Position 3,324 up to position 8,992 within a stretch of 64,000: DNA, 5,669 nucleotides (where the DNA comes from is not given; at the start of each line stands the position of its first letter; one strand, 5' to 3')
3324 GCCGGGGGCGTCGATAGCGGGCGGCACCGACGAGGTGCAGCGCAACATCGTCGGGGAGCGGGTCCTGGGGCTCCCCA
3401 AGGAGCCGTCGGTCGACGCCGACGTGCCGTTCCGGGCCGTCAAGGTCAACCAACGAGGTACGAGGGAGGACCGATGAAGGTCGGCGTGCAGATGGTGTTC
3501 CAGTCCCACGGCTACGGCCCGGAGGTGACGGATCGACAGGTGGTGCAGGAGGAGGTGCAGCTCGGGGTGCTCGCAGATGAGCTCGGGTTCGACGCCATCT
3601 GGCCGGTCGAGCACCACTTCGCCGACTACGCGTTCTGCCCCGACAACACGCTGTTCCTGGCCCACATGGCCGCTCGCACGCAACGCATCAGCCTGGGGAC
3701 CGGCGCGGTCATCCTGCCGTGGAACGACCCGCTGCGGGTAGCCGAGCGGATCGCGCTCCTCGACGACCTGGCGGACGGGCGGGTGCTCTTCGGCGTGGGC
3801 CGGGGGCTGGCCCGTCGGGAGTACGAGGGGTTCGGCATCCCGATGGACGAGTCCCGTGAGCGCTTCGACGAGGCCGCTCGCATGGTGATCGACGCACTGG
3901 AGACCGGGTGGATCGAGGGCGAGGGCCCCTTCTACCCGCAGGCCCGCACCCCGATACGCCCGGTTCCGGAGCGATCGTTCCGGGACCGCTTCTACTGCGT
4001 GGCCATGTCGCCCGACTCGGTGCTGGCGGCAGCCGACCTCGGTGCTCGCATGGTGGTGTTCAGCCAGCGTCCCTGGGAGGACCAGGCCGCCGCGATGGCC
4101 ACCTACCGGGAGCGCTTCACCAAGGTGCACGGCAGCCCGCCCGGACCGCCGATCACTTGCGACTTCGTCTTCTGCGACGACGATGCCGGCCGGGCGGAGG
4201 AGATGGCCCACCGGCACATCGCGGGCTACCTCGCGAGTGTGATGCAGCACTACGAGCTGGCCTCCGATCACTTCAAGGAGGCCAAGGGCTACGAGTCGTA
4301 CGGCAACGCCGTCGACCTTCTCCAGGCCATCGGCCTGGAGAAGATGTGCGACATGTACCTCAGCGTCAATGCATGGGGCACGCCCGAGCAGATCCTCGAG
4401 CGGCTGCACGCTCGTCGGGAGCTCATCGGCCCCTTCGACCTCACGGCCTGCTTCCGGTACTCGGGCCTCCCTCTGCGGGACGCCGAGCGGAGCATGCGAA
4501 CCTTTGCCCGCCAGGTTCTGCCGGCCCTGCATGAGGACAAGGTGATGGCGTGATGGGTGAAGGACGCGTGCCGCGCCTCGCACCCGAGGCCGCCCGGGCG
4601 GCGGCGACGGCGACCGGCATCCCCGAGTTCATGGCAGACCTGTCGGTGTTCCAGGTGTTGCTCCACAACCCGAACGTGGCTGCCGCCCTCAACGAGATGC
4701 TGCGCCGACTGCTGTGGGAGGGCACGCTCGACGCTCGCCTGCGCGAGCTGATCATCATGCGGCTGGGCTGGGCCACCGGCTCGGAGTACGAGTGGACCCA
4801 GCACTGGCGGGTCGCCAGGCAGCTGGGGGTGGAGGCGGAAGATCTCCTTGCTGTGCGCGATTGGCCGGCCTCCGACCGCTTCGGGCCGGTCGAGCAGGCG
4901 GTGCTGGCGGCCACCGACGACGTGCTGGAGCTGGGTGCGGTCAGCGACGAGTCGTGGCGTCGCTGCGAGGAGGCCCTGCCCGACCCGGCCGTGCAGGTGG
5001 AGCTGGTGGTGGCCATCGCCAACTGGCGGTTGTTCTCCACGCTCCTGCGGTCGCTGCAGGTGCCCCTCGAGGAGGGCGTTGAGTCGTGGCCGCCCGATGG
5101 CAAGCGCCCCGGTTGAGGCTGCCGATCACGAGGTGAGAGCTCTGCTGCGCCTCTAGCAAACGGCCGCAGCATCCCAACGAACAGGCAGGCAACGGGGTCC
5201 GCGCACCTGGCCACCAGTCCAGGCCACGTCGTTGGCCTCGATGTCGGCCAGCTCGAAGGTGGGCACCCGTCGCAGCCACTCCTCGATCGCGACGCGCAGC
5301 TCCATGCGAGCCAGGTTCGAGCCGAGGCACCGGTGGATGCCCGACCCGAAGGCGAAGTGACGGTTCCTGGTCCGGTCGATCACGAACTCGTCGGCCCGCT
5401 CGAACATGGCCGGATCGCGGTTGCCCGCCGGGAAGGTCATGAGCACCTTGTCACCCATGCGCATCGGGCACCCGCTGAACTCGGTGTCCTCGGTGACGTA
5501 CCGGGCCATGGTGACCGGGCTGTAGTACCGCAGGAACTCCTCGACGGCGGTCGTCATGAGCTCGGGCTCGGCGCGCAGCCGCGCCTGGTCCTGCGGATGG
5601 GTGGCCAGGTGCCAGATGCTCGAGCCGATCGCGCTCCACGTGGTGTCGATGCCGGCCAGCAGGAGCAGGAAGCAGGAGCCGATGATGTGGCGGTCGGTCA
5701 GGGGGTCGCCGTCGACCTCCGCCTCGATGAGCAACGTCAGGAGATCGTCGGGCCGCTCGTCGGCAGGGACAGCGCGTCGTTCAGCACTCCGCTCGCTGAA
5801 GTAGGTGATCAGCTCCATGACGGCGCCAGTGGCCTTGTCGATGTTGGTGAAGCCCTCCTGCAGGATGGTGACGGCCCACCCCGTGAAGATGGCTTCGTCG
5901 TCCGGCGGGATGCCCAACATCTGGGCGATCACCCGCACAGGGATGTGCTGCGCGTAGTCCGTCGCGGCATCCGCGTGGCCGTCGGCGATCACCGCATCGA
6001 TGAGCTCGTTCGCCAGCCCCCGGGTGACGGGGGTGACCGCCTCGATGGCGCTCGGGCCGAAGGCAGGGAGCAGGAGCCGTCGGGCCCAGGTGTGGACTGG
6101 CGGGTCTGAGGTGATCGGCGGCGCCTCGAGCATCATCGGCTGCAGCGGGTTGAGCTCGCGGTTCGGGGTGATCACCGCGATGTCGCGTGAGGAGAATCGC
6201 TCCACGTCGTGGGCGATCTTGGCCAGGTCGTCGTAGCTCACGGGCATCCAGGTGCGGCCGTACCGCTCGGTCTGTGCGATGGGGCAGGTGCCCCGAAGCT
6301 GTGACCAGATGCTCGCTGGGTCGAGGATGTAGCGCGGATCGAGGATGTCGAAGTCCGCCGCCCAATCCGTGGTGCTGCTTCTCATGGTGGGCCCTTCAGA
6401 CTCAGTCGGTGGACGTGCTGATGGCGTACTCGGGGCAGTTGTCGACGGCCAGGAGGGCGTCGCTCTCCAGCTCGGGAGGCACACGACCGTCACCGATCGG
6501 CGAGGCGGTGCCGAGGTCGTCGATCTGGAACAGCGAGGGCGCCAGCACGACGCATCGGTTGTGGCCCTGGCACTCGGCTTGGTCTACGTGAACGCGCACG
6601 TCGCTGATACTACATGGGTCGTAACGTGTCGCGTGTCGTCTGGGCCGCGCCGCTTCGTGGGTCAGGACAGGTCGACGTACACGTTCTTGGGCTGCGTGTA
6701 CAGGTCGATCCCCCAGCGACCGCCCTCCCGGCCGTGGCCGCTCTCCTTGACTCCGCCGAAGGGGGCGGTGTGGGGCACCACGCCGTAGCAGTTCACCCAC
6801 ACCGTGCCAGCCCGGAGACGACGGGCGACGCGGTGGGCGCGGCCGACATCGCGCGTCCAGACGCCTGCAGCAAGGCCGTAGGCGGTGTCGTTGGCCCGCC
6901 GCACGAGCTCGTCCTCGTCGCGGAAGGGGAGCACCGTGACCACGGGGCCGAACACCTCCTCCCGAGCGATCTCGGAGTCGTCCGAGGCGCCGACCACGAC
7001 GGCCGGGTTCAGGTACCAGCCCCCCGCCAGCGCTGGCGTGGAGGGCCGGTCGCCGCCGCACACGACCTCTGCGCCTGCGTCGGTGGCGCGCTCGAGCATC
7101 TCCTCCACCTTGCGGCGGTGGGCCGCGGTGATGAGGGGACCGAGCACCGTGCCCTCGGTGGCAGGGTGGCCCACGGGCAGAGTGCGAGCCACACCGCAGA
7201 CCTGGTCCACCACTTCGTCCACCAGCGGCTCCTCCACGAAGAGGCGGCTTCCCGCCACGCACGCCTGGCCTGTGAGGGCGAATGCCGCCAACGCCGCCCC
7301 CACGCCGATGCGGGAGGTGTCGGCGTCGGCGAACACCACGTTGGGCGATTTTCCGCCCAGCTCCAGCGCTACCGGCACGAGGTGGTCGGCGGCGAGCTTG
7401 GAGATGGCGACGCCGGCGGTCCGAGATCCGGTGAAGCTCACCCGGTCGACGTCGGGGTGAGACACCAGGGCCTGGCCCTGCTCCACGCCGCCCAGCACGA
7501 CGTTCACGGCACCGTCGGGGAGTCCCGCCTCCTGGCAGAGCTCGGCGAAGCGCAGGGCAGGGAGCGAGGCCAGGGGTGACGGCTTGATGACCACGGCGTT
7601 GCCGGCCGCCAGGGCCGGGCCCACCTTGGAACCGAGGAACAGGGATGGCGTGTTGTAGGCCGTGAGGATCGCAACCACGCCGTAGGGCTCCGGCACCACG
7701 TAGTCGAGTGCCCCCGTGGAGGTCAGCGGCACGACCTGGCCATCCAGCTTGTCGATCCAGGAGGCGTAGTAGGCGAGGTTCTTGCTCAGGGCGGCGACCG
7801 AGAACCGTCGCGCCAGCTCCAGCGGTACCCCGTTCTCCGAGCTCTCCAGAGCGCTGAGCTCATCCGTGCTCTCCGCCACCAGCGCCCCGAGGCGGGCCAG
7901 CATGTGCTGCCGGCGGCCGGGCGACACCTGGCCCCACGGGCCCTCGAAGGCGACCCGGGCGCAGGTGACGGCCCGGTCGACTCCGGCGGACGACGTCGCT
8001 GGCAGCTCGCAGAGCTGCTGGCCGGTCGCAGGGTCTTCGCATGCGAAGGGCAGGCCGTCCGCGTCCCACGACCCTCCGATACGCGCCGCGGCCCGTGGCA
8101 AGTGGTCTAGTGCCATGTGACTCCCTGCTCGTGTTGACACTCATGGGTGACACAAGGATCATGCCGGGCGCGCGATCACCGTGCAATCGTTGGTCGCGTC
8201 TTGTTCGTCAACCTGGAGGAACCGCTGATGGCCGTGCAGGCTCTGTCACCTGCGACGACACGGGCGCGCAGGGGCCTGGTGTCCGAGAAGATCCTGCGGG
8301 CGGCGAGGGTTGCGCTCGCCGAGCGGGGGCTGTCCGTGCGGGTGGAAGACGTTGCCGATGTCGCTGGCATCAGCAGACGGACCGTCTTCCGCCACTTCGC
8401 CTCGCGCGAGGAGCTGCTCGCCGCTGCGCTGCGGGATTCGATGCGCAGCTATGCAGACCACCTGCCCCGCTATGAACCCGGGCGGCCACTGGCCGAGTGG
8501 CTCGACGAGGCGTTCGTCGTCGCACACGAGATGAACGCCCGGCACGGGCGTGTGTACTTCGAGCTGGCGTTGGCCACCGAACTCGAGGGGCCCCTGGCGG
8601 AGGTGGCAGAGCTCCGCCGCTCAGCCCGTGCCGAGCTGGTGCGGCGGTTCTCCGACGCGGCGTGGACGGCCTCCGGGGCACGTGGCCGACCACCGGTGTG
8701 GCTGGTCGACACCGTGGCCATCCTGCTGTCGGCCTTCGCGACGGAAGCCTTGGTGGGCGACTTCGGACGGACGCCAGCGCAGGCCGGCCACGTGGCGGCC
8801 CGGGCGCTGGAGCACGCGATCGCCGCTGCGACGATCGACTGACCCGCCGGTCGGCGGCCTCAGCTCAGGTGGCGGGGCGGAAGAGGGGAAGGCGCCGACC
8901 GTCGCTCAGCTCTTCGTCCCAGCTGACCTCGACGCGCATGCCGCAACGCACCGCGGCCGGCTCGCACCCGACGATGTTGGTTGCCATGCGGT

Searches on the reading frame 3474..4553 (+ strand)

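Call 17: search_protein_families(library=pfam, proteins=[window:3474-4553:+], max_evalue=0.01)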
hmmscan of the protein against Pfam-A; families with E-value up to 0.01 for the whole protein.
window:3474-4553:+ (359 aa): 1 family
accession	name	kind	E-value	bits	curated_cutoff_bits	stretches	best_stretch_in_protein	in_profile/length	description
PF00296.26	Bac_luciferase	-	1e-56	193.1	27.9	1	13-317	10-310/314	Luciferase-like monooxygenase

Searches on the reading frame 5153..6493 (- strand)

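Call 5: search_protein_families(library=pfam, proteins=[window:5153-6493:-], max_evalue=0.01)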
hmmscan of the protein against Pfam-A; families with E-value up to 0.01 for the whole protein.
window:5153-6493:- (446 aa): 1 family
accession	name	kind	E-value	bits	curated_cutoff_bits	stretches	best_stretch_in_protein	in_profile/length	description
PF00067.27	p450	-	6.8e-33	114.6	22.8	1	220-409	207-431/462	Cytochrome P450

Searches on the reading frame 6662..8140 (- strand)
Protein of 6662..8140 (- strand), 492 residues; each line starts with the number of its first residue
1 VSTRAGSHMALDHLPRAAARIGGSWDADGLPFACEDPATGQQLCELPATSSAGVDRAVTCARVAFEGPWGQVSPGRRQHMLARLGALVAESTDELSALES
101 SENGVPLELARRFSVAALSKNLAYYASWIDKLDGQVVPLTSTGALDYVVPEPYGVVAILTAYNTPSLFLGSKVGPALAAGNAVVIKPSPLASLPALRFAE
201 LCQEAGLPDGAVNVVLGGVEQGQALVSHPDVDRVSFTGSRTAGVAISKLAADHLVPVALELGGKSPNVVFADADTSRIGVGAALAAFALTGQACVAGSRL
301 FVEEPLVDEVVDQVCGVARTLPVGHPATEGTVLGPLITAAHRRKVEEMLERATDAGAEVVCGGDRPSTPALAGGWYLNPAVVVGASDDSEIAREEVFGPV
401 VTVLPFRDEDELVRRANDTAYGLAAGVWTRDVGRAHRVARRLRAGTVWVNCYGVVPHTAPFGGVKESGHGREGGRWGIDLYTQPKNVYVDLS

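Call 5: search_protein_families(library=pfam, proteins=[window:6662-8140:-], max_evalue=0.01)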
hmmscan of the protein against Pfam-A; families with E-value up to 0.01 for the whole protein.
window:6662-8140:- (492 aa): 1 family
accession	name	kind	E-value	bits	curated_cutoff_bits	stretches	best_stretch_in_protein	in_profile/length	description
PF00171.27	Aldedh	-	1.9e-152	508.5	23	1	32-487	9-461/461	Aldehyde dehydrogenase family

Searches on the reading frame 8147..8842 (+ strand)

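Call 17: search_protein_families(library=pfam, proteins=[window:8147-8842:+], max_evalue=0.01)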
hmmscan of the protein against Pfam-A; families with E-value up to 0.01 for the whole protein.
window:8147-8842:+ (231 aa): 2 families
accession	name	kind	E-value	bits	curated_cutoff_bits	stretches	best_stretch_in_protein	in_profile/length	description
PF00440.29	TetR_N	-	5.5e-12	45.7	24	1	49-94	1-47/47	Bacterial regulatory proteins, tetR family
PF13551.12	HTH_29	-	0.00092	19.7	28.1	1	51-100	1-49/64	Winged helix-turn helix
